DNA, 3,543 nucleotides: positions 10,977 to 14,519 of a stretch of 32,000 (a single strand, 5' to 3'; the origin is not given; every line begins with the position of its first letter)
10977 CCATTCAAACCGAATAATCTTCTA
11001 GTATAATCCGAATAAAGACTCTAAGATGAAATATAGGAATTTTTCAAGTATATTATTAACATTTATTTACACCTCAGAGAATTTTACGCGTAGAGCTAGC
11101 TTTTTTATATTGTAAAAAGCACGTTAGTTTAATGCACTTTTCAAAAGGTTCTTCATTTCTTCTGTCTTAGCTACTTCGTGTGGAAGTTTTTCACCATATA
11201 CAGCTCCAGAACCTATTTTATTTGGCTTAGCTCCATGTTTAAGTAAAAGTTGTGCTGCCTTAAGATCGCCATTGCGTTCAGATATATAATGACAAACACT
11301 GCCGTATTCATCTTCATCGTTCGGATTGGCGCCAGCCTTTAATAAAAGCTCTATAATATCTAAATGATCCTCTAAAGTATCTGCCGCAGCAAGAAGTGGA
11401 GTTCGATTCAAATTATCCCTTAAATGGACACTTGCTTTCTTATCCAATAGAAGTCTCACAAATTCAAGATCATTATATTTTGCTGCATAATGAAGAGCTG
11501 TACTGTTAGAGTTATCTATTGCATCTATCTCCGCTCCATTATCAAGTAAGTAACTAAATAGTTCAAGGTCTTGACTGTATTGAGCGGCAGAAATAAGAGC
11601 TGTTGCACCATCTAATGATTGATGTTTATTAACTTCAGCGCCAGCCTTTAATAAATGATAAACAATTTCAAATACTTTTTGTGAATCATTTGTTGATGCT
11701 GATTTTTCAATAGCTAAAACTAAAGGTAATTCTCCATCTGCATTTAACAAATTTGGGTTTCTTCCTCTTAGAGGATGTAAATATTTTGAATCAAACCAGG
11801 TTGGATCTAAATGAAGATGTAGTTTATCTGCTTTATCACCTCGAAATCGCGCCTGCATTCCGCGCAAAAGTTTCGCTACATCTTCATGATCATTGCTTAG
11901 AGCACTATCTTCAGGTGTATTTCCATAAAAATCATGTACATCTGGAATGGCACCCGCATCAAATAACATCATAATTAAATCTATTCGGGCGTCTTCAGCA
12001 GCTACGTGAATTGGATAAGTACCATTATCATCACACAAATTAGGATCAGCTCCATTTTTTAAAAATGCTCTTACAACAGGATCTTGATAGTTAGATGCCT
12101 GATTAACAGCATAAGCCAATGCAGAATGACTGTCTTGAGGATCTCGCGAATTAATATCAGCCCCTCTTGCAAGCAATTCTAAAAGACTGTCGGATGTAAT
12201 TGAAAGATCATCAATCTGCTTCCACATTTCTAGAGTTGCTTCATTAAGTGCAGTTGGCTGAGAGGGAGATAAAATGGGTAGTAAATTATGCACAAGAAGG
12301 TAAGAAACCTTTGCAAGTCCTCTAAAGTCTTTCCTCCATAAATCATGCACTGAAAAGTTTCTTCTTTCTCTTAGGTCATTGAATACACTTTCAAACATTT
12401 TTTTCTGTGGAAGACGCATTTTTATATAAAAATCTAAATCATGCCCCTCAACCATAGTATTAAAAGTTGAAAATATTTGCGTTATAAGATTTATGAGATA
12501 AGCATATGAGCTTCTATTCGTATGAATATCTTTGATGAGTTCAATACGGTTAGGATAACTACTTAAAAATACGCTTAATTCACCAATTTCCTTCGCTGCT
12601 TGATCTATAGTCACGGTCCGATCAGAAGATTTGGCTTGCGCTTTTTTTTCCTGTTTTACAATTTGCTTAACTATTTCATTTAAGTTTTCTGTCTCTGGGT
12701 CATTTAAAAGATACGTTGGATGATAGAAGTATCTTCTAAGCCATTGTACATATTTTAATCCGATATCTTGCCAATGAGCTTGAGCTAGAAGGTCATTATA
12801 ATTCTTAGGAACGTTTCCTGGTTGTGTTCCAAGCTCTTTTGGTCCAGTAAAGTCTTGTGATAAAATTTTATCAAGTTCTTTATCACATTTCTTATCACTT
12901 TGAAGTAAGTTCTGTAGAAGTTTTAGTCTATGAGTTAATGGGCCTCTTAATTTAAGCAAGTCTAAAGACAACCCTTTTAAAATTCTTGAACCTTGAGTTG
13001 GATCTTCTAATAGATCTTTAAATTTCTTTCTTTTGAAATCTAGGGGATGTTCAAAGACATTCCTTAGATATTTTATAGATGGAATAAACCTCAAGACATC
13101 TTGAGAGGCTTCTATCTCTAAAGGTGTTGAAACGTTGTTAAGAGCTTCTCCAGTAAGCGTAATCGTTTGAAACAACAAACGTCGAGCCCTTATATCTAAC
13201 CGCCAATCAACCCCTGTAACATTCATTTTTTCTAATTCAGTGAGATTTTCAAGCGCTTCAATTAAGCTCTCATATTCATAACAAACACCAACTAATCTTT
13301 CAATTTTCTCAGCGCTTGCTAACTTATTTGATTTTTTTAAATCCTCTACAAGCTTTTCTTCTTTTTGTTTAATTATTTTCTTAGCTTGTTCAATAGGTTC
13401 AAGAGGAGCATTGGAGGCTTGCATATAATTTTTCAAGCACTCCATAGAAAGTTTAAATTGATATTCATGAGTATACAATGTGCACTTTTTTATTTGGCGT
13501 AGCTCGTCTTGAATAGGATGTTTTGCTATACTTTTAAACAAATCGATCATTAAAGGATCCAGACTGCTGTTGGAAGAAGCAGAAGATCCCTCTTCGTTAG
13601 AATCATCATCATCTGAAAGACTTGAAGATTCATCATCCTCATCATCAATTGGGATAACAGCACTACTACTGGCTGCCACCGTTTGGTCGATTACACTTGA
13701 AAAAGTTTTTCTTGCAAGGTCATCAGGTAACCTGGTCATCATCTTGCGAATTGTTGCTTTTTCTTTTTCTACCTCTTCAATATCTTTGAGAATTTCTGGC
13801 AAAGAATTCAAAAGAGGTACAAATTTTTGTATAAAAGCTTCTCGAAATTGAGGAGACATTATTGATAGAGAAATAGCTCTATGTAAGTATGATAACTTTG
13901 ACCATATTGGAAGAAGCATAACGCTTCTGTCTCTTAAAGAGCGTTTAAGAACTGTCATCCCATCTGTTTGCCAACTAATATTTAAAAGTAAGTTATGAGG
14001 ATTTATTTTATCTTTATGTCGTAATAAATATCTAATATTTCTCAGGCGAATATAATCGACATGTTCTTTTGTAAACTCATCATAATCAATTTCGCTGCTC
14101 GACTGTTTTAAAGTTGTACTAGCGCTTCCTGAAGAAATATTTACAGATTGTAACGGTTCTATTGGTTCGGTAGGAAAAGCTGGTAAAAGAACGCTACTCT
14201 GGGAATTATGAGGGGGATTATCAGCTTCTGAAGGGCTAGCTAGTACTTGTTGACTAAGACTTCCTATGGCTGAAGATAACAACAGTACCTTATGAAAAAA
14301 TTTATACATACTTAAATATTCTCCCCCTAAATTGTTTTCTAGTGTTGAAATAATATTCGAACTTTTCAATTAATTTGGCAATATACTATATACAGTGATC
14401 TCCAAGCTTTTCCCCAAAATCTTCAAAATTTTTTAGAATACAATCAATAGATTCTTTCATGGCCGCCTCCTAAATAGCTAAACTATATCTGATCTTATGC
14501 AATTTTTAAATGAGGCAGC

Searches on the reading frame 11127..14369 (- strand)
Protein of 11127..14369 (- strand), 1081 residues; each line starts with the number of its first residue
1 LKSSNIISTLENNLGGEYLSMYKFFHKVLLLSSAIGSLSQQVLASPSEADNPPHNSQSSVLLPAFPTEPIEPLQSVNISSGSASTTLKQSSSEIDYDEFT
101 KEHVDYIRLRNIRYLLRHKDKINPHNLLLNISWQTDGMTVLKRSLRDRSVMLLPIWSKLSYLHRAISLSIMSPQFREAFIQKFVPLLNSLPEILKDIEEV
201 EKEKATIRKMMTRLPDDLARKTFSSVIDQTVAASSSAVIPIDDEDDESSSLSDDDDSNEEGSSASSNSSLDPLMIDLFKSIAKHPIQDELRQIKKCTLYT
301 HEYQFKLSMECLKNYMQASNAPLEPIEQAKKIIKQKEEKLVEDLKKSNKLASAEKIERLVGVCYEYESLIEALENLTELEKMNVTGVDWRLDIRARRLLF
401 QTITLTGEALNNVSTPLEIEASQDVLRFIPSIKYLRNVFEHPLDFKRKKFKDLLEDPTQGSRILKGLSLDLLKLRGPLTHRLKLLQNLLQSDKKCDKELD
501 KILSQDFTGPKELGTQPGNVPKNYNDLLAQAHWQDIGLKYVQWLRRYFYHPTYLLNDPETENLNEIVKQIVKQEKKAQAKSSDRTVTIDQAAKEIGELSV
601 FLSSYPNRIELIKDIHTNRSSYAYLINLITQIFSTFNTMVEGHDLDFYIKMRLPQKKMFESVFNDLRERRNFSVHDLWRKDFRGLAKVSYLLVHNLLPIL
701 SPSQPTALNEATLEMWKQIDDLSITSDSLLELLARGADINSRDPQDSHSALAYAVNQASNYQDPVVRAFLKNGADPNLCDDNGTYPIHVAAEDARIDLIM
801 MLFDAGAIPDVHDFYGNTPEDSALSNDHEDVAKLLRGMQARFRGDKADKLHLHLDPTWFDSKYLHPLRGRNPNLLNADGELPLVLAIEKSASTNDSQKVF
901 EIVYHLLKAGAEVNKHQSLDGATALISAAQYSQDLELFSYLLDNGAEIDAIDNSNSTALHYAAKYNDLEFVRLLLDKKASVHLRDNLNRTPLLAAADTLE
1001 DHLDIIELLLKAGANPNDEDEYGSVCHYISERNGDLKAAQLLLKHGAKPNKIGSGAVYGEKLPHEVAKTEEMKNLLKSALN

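Call 4: search_protein_families(library=pfam, proteins=[window:11127-14369:-], max_evalue=0.1)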
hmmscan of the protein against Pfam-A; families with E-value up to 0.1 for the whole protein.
window:11127-14369:- (1081 aa): 6 families
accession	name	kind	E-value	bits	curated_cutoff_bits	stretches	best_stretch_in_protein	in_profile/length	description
PF12796.13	Ank_2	-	2.1e-36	124.8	27.3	4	900-985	10-90/90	Ankyrin repeats (3 copies)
PF00023.36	Ank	-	1.3e-32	110.4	21.1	3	956-986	3-33/33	Ankyrin repeat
PF13637.12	Ank_4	-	5.2e-26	90.6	22.7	4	928-975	4-50/50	Ankyrin repeats (many copies)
PF13857.12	Ank_5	-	7.4e-20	71.3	27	2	941-992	1-53/56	Ankyrin repeats (many copies)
PF13606.12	Ank_3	-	5.3e-15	54.3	22.3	1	956-982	3-29/30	Ankyrin repeat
PF23745.1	ANK_LRRK2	-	6.4e-06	26.5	27.5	1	999-1051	40-92/130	LRRK2 ANK repeat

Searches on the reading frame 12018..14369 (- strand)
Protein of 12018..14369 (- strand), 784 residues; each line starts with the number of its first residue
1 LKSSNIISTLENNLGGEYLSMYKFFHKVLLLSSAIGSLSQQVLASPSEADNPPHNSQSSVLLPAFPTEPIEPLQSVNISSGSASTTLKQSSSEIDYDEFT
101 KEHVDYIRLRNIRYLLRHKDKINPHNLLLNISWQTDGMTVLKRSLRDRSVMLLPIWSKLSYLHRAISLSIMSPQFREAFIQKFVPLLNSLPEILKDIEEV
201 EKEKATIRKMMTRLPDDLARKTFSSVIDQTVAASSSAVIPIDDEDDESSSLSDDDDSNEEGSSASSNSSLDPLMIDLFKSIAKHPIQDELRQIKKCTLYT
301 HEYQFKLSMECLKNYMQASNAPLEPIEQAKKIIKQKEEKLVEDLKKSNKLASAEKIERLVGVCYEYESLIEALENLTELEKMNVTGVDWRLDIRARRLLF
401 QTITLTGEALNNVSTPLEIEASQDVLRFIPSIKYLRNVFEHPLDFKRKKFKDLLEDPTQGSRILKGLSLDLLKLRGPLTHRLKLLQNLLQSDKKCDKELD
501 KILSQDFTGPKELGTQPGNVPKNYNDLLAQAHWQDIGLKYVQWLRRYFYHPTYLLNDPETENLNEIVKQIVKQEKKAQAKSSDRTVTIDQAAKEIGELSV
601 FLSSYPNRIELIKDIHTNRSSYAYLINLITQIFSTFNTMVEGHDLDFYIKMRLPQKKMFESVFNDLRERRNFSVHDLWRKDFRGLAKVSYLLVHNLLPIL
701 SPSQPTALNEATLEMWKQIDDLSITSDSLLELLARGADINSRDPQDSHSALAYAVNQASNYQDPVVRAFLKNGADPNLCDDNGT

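Call 73: search_protein_families(library=pfam, proteins=[window:12018-14369:-], max_evalue=0.05)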
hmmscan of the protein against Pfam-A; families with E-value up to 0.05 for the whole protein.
window:12018-14369:- (784 aa): 3 families
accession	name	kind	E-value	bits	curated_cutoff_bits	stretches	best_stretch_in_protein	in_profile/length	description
PF00023.36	Ank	-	0.00077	20.1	21.1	0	748-781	3-33/33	Ankyrin repeat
PF12796.13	Ank_2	-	0.0089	17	27.3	0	729-783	12-60/90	Ankyrin repeats (3 copies)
PF13857.12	Ank_5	-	0.027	15.3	27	0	764-783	30-49/56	Ankyrin repeats (many copies)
